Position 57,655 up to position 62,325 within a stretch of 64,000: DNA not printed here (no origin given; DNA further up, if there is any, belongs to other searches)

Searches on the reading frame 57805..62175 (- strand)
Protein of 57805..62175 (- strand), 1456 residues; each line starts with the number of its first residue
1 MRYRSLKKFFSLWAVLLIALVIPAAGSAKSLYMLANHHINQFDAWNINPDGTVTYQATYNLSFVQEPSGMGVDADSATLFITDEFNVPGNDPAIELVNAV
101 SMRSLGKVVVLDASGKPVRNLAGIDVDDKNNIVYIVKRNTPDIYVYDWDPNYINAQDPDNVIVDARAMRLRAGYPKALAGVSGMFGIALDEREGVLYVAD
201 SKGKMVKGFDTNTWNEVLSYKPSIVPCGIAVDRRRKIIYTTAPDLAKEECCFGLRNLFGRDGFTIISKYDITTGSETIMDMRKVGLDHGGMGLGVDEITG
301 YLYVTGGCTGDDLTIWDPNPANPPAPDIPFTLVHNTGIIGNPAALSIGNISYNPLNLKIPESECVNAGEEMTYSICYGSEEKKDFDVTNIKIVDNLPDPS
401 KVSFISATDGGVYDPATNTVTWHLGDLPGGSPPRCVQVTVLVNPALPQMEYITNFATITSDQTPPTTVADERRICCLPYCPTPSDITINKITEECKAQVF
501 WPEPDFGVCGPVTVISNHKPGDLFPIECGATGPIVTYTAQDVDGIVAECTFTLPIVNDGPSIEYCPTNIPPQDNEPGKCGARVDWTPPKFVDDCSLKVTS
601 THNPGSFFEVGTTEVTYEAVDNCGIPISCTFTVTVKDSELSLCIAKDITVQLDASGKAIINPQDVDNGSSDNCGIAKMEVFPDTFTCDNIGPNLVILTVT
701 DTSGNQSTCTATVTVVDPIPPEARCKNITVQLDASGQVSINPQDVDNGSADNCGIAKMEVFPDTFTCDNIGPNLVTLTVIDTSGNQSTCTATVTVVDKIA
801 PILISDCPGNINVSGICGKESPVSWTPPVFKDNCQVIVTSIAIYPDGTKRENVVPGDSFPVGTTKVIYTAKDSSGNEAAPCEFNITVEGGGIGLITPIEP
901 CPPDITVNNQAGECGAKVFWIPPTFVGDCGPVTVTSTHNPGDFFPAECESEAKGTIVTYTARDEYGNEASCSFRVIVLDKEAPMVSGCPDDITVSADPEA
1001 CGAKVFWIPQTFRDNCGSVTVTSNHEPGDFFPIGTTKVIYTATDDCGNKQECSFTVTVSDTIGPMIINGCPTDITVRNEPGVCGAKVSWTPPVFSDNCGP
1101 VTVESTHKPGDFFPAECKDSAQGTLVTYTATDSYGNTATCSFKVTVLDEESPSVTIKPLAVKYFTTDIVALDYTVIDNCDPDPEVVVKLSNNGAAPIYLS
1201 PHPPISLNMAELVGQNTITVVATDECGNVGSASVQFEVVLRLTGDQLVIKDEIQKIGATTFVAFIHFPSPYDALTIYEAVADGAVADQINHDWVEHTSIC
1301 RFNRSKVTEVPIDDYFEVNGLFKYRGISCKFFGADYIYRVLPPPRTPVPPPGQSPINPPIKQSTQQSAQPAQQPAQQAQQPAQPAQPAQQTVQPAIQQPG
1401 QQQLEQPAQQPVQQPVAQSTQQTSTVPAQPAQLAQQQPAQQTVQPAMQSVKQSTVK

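Call 66: search_protein_families(library=pfam, proteins=[window:57805-62175:-], max_evalue=0.001)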
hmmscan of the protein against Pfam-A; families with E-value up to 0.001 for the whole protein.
window:57805-62175:- (1456 aa): 3 families
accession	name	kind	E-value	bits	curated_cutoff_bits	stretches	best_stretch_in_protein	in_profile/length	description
PF02494.22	HYR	-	9.6e-79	260.2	21.7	6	979-1058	2-81/81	HYR domain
PF16403.11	Bact_surface_Ig-like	-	6.7e-05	23.3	27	0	1126-1146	51-71/71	Bacterial surface protein, Ig-like domain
PF22508.2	InlJ_IG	-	0.00024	21.6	26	1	401-423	30-52/81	Internalin J, Immunoglobulin-like domain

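Call 75: find_encoding_contigs(protein=window:57805-62175:-, flank=10000, max_places=2)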
Protein window:57805-62175:- (1456 aa): no gene with exactly this product is on record in the collection.
